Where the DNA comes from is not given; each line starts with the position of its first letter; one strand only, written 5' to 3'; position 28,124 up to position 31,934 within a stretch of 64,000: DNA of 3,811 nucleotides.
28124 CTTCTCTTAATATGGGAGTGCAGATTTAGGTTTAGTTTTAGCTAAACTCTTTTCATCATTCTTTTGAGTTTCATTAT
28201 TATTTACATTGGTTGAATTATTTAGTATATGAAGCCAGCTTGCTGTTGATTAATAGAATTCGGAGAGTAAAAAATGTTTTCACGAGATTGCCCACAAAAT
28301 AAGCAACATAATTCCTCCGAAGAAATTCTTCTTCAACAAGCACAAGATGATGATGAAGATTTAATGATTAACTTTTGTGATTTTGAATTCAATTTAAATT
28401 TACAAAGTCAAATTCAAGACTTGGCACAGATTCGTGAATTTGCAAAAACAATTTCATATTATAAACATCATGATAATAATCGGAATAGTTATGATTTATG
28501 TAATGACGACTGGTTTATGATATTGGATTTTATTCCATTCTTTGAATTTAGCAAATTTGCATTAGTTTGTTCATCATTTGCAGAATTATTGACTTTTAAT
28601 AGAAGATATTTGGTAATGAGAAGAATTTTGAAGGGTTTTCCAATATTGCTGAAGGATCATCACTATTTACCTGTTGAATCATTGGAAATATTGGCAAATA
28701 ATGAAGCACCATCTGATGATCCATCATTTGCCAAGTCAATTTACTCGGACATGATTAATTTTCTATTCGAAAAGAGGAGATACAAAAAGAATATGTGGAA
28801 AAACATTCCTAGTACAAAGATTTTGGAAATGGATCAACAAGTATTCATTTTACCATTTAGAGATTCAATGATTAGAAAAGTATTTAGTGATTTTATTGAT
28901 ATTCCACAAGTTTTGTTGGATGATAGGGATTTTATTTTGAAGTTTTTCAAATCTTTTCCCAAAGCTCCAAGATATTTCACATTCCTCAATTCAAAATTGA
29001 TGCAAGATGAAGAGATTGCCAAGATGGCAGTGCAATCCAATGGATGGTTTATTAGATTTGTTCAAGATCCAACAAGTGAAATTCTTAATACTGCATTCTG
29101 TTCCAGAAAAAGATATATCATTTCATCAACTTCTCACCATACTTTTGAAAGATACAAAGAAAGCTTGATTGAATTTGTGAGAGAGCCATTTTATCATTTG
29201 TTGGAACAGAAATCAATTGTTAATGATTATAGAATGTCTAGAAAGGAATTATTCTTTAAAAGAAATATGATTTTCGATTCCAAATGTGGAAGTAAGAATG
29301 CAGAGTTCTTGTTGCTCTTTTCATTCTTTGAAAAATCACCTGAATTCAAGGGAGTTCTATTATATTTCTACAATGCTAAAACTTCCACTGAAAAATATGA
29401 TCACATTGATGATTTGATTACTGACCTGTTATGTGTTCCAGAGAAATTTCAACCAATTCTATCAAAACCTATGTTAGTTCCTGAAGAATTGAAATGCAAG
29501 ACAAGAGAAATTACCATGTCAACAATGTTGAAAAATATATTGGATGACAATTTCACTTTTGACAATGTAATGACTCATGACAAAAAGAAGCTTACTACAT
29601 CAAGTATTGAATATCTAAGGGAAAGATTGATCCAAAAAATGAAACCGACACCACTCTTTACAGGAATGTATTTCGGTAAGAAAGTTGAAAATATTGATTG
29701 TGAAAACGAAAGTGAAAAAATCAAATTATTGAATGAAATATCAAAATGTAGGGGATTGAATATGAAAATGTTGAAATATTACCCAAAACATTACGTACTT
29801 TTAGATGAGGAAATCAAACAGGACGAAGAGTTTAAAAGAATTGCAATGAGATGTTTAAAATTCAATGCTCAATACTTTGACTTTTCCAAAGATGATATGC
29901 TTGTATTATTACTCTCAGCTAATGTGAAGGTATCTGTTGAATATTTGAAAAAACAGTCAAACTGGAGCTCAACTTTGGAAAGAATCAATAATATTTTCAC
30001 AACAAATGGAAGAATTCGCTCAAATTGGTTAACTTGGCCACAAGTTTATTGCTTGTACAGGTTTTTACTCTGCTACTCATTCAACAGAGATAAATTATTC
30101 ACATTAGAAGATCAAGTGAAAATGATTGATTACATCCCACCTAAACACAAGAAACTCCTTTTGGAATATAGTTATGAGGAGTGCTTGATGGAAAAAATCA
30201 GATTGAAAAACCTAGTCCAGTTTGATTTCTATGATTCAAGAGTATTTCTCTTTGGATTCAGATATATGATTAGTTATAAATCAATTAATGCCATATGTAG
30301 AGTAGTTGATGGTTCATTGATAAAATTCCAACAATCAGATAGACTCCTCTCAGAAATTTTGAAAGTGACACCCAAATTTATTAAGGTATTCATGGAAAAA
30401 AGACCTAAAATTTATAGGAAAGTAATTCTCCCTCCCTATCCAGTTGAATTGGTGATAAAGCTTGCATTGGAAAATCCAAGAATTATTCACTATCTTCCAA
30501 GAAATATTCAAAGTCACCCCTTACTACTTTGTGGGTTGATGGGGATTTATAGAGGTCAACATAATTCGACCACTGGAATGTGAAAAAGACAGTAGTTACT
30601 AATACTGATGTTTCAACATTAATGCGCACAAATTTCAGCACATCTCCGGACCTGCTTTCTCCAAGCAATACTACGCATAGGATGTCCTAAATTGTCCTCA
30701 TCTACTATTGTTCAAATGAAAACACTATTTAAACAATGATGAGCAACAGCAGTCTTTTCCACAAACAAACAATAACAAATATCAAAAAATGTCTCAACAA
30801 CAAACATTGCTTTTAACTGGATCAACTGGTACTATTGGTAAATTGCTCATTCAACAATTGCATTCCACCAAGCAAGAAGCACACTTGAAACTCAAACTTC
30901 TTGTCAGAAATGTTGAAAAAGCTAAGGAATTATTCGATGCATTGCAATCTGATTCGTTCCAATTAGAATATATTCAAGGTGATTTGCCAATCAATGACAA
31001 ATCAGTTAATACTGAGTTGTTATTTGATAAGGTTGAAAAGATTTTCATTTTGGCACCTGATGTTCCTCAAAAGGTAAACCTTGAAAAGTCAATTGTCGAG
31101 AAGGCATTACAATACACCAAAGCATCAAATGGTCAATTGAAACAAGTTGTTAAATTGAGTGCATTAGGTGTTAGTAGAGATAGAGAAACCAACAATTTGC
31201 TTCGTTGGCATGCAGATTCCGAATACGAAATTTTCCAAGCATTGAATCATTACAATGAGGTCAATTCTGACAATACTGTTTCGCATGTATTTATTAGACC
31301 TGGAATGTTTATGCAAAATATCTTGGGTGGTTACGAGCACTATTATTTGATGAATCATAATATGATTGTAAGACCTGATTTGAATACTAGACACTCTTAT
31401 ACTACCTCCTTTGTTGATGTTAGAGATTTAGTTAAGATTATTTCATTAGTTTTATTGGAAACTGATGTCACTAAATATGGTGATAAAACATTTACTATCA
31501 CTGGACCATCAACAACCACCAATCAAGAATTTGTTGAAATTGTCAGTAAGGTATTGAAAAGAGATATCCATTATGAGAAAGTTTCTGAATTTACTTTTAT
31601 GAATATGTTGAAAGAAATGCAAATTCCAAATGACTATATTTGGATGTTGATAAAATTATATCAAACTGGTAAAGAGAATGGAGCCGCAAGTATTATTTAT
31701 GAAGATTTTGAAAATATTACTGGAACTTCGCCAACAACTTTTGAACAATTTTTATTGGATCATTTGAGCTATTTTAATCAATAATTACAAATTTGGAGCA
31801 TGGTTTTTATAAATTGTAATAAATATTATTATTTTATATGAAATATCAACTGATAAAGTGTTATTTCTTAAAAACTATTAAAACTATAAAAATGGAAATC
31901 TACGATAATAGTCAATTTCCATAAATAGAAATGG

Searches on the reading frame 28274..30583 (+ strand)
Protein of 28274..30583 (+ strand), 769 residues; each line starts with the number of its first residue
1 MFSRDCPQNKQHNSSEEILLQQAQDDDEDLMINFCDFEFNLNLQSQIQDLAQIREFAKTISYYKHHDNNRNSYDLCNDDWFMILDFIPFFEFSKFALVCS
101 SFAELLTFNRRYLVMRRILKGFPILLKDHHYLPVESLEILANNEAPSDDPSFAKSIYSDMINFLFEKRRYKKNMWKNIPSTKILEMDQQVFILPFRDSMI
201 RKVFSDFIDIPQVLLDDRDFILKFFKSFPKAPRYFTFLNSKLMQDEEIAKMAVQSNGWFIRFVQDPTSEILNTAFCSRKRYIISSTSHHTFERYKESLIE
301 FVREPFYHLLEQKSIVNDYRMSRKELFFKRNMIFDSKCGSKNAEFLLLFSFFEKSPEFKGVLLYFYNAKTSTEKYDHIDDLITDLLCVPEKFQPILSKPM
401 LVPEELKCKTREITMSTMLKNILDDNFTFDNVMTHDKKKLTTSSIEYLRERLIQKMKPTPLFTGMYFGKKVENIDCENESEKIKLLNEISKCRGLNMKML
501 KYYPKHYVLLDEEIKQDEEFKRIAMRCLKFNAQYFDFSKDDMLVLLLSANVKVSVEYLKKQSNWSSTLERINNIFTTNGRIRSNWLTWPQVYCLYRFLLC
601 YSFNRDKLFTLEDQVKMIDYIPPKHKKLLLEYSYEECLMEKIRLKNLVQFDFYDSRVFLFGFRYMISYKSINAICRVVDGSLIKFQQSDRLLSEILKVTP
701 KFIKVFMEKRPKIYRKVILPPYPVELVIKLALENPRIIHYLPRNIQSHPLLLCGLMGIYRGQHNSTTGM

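Call 4: search_protein_families(library=pfam, proteins=[window:28274-30583:+], max_evalue=1)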
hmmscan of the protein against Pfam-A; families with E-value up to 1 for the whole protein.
window:28274-30583:+ (769 aa): 2 families
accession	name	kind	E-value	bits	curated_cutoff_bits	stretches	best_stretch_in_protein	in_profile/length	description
PF13475.11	DUF4116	-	5.2e-12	45.6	24.9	2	217-263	1-44/49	Domain of unknown function (DUF4116)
PF00646.38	F-box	-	0.0057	17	20.5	1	74-108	3-37/43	F-box domain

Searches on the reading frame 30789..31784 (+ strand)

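Call 9: search_protein_families(library=pfam, proteins=[window:30789-31784:+], max_evalue=0.01)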
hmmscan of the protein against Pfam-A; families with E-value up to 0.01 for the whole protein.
window:30789-31784:+ (331 aa): 4 families
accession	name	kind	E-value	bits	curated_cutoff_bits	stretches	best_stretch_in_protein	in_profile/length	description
PF05368.20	NmrA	-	7.5e-12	45.9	27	1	4-301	2-274/298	NmrA-like family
PF13460.12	NAD_binding_10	-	1.5e-07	31.9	27.2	1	11-184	1-156/184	NAD(P)H-binding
PF07993.18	NAD_binding_4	-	0.0019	17.9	20.1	1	9-56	1-50/258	Male sterility protein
PF16363.11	GDP_Man_Dehyd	-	0.004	17.1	27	0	8-72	1-65/332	GDP-mannose 4,6 dehydratase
